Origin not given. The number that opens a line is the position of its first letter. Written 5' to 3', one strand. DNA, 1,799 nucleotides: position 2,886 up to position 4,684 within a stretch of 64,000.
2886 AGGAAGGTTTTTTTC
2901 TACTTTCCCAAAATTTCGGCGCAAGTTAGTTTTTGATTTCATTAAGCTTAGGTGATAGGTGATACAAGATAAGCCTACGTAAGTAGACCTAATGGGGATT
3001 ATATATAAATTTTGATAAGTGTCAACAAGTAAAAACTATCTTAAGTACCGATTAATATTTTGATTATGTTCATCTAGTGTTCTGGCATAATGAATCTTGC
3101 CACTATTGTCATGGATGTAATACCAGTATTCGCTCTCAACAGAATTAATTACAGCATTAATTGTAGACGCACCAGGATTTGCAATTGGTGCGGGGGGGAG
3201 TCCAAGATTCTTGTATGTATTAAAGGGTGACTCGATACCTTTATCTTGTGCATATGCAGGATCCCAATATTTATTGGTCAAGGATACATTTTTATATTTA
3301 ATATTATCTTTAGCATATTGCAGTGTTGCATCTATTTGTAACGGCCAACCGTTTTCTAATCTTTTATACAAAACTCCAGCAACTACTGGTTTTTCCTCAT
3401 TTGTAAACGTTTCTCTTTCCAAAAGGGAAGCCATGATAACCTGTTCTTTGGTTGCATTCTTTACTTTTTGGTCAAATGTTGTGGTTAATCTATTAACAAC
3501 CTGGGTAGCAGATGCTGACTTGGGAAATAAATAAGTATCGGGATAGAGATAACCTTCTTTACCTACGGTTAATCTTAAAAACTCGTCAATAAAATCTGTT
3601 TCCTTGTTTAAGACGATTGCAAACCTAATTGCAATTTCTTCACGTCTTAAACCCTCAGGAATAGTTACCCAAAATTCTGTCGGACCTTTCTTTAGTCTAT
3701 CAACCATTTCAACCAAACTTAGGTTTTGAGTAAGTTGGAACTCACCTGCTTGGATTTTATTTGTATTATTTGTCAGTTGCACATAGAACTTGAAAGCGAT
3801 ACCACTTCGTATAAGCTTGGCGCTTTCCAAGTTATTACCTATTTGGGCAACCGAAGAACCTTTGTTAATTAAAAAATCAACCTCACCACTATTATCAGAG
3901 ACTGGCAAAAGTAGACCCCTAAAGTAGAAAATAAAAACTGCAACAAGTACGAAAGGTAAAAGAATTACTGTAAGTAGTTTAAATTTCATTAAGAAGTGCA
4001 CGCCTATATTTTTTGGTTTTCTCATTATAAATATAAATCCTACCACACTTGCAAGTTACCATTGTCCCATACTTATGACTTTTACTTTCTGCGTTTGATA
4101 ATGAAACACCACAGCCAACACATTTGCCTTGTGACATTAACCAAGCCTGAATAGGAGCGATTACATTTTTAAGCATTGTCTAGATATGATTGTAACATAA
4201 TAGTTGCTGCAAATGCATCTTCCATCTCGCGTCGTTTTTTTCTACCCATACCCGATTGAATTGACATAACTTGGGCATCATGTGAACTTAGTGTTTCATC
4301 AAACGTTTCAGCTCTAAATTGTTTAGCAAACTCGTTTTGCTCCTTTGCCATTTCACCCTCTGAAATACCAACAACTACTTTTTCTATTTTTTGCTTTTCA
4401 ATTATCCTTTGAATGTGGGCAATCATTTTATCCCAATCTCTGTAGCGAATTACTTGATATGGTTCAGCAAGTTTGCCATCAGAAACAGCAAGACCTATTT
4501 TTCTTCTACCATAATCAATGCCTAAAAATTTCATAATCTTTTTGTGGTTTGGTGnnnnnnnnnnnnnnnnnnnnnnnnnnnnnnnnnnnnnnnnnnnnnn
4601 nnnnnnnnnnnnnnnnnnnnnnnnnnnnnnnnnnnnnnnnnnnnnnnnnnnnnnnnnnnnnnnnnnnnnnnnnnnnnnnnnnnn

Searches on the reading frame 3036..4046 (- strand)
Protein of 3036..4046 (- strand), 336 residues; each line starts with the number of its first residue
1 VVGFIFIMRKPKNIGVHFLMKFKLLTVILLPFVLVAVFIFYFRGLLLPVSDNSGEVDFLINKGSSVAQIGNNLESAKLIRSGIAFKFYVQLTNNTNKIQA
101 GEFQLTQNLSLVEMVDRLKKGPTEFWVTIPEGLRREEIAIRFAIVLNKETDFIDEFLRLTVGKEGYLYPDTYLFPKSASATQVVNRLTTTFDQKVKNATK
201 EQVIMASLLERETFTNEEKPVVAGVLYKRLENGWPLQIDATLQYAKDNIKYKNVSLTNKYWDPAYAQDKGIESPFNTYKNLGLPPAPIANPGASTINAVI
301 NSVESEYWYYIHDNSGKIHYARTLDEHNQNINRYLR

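Call 44: search_protein_families(library=pfam, proteins=[window:3036-4046:-], max_evalue=0.0001)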
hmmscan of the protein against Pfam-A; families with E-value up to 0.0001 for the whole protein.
window:3036-4046:- (336 aa): 1 family
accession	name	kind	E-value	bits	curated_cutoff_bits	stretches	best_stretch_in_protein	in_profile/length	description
PF02618.21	YceG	-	1.8e-71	241.2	32.4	1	59-332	2-274/275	YceG-like family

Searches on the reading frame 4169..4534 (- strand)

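Call 44: search_protein_families(library=pfam, proteins=[window:4169-4534:-], max_evalue=0.0001)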
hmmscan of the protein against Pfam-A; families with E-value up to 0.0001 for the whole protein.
window:4169-4534:- (121 aa): 1 family
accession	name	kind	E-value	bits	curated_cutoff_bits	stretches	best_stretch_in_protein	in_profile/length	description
PF03652.20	RuvX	-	6.7e-26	91.7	29.2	1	1-119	1-133/134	Holliday junction resolvase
